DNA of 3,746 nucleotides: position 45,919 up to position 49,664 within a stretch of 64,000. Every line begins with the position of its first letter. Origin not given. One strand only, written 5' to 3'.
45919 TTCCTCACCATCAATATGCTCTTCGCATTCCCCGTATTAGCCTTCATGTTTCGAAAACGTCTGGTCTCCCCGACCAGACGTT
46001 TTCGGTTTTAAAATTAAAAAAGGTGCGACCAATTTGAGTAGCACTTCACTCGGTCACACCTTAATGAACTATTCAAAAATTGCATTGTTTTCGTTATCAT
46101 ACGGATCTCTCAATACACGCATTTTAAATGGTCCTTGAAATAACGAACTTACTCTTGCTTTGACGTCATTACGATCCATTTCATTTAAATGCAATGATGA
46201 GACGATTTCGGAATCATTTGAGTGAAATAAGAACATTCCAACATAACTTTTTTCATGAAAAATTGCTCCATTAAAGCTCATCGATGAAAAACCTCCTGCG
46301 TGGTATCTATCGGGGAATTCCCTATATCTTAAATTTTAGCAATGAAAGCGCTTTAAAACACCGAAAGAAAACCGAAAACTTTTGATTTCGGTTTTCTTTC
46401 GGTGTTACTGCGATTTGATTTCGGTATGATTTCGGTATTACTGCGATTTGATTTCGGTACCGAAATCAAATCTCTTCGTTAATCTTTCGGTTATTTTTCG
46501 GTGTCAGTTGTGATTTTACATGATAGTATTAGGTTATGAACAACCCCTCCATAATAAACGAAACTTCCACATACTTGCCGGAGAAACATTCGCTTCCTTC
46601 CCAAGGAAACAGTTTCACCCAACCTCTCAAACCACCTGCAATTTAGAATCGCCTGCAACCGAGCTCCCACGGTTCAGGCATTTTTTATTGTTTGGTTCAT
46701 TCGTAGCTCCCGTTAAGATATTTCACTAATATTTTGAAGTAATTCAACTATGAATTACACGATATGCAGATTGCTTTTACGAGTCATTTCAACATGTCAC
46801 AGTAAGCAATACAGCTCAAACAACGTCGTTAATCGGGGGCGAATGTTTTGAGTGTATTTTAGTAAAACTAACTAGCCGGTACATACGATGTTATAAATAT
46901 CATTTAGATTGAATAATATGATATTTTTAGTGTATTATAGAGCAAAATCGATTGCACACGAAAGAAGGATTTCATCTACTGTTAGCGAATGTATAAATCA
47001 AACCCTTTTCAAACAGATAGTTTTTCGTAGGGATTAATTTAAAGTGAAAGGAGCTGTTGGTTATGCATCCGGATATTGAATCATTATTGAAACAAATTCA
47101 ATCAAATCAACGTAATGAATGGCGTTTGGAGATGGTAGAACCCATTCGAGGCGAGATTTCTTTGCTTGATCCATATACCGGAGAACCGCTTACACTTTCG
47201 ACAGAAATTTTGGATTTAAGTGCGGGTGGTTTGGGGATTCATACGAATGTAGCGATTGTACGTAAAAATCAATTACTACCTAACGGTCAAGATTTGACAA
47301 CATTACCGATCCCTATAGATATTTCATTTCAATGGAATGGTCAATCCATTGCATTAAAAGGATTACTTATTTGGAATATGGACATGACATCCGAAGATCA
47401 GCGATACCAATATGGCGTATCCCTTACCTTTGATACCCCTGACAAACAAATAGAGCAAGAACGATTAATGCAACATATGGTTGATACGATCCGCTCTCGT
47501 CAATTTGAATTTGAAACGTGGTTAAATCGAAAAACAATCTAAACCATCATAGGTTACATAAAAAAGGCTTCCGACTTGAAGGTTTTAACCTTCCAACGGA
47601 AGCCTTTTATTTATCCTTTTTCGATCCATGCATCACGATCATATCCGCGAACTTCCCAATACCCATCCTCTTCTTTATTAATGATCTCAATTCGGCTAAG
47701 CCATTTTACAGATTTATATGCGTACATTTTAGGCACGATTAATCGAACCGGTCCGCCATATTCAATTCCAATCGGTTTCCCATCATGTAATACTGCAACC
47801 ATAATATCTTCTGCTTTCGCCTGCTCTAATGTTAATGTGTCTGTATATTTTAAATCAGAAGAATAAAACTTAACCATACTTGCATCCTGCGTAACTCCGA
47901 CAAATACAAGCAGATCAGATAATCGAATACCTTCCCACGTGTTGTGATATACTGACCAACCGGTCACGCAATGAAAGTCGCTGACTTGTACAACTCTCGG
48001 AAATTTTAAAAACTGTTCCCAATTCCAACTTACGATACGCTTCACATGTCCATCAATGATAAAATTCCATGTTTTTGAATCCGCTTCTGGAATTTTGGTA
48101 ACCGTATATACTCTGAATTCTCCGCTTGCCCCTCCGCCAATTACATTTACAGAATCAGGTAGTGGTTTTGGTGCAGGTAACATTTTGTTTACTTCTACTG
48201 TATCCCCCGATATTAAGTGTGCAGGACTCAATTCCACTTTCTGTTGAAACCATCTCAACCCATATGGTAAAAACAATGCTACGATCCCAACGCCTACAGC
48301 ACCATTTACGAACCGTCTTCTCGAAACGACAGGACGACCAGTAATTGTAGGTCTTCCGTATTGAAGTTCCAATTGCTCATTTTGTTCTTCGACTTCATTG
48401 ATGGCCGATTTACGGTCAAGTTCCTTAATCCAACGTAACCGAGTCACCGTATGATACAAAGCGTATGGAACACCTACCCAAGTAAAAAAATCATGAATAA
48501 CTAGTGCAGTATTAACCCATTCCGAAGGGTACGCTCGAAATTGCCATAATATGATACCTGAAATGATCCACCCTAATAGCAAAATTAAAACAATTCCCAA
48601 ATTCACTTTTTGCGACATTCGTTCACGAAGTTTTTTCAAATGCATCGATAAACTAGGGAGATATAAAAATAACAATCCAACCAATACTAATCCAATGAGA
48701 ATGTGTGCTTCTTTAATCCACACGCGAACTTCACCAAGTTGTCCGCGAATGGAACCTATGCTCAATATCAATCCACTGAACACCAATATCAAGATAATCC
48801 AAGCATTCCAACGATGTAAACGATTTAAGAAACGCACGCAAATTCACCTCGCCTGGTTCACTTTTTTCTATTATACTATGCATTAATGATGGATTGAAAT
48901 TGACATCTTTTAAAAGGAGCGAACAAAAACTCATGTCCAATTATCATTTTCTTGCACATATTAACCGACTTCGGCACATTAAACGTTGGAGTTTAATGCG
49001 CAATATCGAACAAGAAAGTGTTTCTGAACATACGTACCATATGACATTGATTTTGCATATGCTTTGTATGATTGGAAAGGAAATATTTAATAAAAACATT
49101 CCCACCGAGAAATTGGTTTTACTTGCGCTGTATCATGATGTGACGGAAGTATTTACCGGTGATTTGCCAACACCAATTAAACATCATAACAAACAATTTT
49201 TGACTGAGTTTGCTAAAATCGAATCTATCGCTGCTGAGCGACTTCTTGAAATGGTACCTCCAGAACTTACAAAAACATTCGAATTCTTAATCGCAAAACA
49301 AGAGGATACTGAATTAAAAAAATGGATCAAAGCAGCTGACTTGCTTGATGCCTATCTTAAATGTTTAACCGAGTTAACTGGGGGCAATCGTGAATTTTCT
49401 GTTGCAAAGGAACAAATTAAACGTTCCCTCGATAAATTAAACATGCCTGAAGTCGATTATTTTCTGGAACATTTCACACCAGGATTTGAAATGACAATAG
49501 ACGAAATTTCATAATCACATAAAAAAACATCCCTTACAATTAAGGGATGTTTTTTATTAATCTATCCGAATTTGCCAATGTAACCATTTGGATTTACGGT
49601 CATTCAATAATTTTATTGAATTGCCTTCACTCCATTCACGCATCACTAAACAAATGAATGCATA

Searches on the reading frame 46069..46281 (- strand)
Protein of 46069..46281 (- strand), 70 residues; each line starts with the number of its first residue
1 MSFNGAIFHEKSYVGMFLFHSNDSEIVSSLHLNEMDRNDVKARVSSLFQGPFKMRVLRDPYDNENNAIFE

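Call 10: search_protein_families(library=pfam, proteins=[window:46069-46281:-], max_evalue=0.01)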
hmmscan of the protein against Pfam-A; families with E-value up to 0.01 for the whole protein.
window:46069-46281:- (70 aa): 0 families

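Call 13: find_encoding_contigs(protein=window:46069-46281:-, flank=3000, max_places=8)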
Protein window:46069-46281:- (70 aa): 5 contigs read that carry it; 5 places shown.
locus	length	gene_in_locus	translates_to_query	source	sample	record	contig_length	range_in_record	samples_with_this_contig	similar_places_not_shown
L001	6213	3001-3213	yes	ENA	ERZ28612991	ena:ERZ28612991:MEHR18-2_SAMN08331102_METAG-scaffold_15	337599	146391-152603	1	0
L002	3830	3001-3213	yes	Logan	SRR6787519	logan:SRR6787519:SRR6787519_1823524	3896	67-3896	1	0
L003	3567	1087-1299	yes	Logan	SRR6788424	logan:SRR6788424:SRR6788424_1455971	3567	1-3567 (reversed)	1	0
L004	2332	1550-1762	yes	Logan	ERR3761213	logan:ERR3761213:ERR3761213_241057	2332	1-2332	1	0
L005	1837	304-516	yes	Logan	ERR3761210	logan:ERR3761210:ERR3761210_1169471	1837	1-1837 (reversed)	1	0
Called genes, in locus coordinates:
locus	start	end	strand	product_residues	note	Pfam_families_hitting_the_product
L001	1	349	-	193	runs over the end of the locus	PF12917:YfbR-like, PF13023:HD_3, PF01966:HD (weak)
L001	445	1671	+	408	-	PF00174:Oxidored_molyb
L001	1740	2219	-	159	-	-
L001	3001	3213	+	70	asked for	-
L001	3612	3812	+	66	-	-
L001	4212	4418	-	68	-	-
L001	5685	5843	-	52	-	-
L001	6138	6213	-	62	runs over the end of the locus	-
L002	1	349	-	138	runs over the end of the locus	?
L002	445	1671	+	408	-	PF00174:Oxidored_molyb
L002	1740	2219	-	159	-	-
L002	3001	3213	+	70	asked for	-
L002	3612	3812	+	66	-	-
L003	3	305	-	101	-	?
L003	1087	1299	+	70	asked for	-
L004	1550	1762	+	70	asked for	-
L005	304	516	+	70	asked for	-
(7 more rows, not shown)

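Call 27: find_homologous_proteins(query=window:46069-46281:-, max_evalue=0.01)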
Query window:46069-46281:- (70 aa): 1 proteins with E <= 0.01 among 1 candidates.
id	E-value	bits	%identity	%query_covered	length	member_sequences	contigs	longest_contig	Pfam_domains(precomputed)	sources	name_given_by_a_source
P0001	1.8e-39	149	100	100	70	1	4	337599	-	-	-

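Call 66: search_protein_families(library=phrogs, proteins=[window:46069-46281:-], max_evalue=0.01)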
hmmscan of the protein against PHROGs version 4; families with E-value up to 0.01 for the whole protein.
window:46069-46281:- (70 aa): 0 families

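Call 67: search_protein_families(library=ncbifam, proteins=[window:46069-46281:-], max_evalue=0.01)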
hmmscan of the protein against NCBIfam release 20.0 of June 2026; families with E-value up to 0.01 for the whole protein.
window:46069-46281:- (70 aa): 0 families

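Call 71: predict_structure(protein=window:46069-46281:-)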
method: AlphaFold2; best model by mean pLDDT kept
length: 70 residues; sequences in the alignment: 1
mean_pLDDT: 65.8   pTM: 0.44
mean pLDDT of the five models: 65.8, 64.3, 56.0, 52.1, 51.3
residues with pLDDT >= 90: 0; 70-90: 20; 50-70: 50; < 50: 0
segments of 3 or more residues with pLDDT < 50: none
pLDDT, mean of each block of 10 residues (from residue 1): 68 72 70 65 69 61 55
secondary structure, 60 per line:
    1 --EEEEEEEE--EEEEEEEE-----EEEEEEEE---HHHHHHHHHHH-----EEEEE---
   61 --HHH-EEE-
elements in order: E3-10 E13-20 E26-33 H37-47 E53-57 E67-69

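Call 73: search_protein_representatives(protein=window:46069-46281:-)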
Query: 70 residues. Proteins with E-value up to 0.001 (for the whole library): 2; up to 1e-10: 1; up to 1e-30: 1. The best 2 are listed.
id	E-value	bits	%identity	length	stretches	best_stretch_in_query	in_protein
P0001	5.8e-40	149.3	100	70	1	1-70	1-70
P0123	1.2e-05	41.2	36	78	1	1-70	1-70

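Call 74: find_encoding_contigs(protein=P0123, flank=5000, max_places=6)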
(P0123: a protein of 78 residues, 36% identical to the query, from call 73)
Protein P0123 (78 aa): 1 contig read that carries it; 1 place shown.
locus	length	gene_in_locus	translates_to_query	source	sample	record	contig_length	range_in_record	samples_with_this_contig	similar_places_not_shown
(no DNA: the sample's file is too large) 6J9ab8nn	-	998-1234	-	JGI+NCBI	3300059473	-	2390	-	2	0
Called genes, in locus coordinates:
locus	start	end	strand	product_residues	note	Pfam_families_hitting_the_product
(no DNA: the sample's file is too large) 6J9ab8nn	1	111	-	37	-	?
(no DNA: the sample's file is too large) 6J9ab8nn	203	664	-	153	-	PF07238:PilZ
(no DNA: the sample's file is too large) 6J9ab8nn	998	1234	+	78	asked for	-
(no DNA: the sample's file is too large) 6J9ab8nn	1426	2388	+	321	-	?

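Call 76: list_cluster_members(proteins=[P0123])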
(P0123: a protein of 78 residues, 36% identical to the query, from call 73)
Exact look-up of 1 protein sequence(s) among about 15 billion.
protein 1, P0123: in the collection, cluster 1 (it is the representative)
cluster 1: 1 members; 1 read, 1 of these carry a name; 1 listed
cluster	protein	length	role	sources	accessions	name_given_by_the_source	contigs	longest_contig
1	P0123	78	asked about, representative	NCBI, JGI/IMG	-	hypothetical protein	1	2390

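Call 77: fold_search(model_id=the predicted structure, library=pdb)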
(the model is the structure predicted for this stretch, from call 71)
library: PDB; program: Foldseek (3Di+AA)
matches with E <= 10: 1515; with E <= 0.001: 0
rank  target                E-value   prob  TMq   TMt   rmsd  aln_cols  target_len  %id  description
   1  3r1x_A                3.6e-02  0.99  0.51  0.15   3.5        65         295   14  Crystal structure of 2-oxo-3-deoxygalactonate kinase from Klebsiella pneumoniae (released 2011-04-13)
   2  3djc_B                4.6e-02  0.98  0.54  0.18   5.0        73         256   11  CRYSTAL STRUCTURE OF PANTOTHENATE KINASE FROM LEGIONELLA PNEUMOPHILA (released 2008-07-15)
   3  2w40_A                5.2e-02  0.98  0.51  0.09   5.3        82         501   12  Crystal structure of Plasmodium falciparum glycerol kinase with bound glycerol (released 2008-12-02)
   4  8fmw_AQ               5.9e-02  0.95  0.46  0.33   4.0        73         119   11  The structure of a hibernating ribosome in the Lyme disease pathogen (released 2023-11-08)
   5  3djc_D                6.3e-02  0.99  0.61  0.20   4.4        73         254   11  CRYSTAL STRUCTURE OF PANTOTHENATE KINASE FROM LEGIONELLA PNEUMOPHILA (released 2008-07-15)
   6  3lm9                  6.3e-02  0.99  0.59  0.18   3.5        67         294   15  Crystal structure of fructokinase with ADP and Fructose bound in the active site (released 2010-03-09)
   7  4h0p_B                6.3e-02  0.91  0.42  0.08  12.2        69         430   13  Crystal Structure of Acetate Kinase from Cryptococcus neoformans (released 2012-12-05)
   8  9cbs_B                6.3e-02  0.85  0.40  0.12   5.2        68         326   16  Crystal structure of Chaetomium thermophilum Gcn2 HisRS-like domain, catalytic domain (released 2024-08-21)
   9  7nie_A                6.7e-02  1.00  0.41  0.06   1.4        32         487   22  putative glycerol kinase-like proteins anchored on an array of voltage dependent anion channels in the outer mitochond (released 2021-10-13)
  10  5f7r_E                7.2e-02  0.99  0.63  0.17   3.6        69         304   12  ROK repressor Lmo0178 from Listeria monocytogenes bound to inducer (released 2016-09-07)
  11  9cbs_C                7.2e-02  0.82  0.42  0.13   5.3        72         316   17  Crystal structure of Chaetomium thermophilum Gcn2 HisRS-like domain, catalytic domain (released 2024-08-21)
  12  6jdh_A                7.6e-02  0.99  0.60  0.16   3.2        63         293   14  Crystal structure of N-acetyl mannosmaine kinase from Pasteurella multocida (released 2020-02-05)
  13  1xc3                  7.6e-02  0.99  0.53  0.15   2.4        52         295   13  Structure of a Putative Fructokinase from Bacillus subtilis (released 2004-10-12)
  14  9gai_C                8.7e-02  0.98  0.47  0.14   2.8        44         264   16  3-methylbenzoyl-CoA reductase from Thauera chlorobenzoica (MbdONPQ) (released 2026-02-18)
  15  3r1x_B                8.7e-02  0.97  0.50  0.15   3.6        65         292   14  Crystal structure of 2-oxo-3-deoxygalactonate kinase from Klebsiella pneumoniae (released 2011-04-13)
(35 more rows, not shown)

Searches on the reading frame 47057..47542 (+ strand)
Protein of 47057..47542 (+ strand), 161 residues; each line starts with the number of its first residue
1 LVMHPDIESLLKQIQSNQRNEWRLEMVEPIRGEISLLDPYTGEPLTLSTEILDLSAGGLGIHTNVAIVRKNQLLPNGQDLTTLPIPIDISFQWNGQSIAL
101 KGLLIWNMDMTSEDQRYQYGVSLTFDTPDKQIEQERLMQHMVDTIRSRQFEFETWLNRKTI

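Call 10: search_protein_families(library=pfam, proteins=[window:47057-47542:+], max_evalue=0.01)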
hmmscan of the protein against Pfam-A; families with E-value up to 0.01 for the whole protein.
window:47057-47542:+ (161 aa): 1 family
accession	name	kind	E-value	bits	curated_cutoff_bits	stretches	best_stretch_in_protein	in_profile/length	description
PF07238.19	PilZ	-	0.00037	21.2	22.5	1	18-131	2-92/102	PilZ domain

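Call 12: find_encoding_contigs(protein=window:47057-47542:+, flank=4000, max_places=8)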
Protein window:47057-47542:+ (161 aa): no gene with exactly this product is on record in the collection.

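Call 66: search_protein_families(library=phrogs, proteins=[window:47063-47542:+], max_evalue=0.01)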
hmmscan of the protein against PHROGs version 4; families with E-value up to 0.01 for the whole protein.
window:47063-47542:+ (159 aa): 0 families

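Call 67: search_protein_families(library=ncbifam, proteins=[window:47063-47542:+], max_evalue=0.01)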
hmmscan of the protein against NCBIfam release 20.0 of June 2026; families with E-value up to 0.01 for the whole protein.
window:47063-47542:+ (159 aa): 0 families

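Call 96: search_solved_structures(query=window:47063-47542:+, max_evalue=10)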
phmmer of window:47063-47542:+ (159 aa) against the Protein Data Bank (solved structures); distinct sequences matched with E-value up to 10: 0.

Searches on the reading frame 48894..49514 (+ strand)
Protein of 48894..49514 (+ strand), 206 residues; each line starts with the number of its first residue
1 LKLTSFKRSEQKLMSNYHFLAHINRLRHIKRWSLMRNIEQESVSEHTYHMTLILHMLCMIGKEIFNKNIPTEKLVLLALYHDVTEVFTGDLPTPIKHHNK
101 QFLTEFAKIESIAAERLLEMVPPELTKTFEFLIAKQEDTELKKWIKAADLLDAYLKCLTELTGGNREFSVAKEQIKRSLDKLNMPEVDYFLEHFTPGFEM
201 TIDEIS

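Call 10: search_protein_families(library=pfam, proteins=[window:48894-49514:+], max_evalue=0.01)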
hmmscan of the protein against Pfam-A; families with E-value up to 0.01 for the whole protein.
window:48894-49514:+ (206 aa): 3 families
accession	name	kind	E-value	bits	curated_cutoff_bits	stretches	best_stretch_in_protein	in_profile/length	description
PF12917.13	YfbR-like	-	3.3e-66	222.9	25.9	1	18-197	1-181/182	5'-deoxynucleotidase YfbR-like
PF13023.12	HD_3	-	1e-17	64.9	22.5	1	23-178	1-152/165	HD domain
PF01966.28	HD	-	3.4e-06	27.8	22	1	43-153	1-115/116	HD domain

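Call 45: find_encoding_contigs(protein=window:48933-49514:+, flank=3000, max_places=8)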
Protein window:48933-49514:+ (193 aa): 2 contigs read that carry it; 1 place shown.
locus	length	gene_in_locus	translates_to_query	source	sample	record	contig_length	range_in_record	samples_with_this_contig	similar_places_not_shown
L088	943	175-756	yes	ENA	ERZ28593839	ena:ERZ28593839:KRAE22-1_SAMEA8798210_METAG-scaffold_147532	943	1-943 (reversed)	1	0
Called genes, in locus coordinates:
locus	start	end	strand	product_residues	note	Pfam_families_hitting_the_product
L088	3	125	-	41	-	?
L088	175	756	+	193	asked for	PF12917:YfbR-like, PF13023:HD_3, PF01966:HD (weak)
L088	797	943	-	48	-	?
